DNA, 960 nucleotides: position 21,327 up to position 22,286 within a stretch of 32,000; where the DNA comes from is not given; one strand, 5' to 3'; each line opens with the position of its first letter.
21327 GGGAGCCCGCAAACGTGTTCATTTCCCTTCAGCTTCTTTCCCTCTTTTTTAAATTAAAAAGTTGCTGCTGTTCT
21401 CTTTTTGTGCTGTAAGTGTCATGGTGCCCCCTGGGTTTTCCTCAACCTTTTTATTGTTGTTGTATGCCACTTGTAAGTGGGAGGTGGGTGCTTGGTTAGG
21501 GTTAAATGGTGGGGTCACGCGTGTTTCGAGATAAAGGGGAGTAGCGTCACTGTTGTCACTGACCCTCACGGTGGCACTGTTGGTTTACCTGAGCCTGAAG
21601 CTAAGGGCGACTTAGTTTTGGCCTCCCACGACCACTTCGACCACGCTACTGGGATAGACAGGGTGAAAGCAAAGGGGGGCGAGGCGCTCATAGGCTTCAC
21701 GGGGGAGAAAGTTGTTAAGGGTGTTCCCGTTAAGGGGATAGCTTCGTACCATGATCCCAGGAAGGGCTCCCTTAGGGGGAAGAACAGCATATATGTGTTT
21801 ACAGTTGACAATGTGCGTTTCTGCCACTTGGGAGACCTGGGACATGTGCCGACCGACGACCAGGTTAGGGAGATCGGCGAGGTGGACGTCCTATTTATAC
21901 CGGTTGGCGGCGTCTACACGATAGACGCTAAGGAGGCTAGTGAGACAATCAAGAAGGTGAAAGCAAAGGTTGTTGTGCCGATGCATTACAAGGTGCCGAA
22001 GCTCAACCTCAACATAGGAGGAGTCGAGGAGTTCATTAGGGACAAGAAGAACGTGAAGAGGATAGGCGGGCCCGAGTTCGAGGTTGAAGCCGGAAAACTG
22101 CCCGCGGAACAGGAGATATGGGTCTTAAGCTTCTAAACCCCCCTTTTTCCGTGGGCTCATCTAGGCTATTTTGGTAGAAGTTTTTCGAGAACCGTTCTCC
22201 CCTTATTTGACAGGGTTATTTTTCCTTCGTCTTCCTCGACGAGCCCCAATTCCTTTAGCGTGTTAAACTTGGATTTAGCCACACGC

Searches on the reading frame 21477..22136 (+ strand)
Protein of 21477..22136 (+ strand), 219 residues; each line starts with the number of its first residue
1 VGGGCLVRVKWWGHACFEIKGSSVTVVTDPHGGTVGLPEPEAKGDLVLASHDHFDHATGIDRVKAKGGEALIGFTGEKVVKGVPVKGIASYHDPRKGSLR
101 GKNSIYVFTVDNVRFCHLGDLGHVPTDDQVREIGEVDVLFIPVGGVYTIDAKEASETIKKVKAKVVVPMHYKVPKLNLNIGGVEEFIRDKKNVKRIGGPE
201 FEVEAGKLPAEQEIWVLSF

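Call 5: search_protein_families(library=pfam, proteins=[window:21477-22136:+], max_evalue=0.001)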
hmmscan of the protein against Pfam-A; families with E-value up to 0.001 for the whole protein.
window:21477-22136:+ (219 aa): 3 families
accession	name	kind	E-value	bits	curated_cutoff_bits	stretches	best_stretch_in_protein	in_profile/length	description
PF13483.12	Lactamase_B_3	-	9.1e-47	159.4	24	1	8-170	1-160/160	Beta-lactamase superfamily domain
PF12706.13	Lactamase_B_2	-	7.5e-16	58.8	27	1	88-171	108-200/200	Beta-lactamase superfamily domain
PF00753.33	Lactamase_B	-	0.00094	19.6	22.7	0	45-81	45-81/196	Metallo-beta-lactamase superfamily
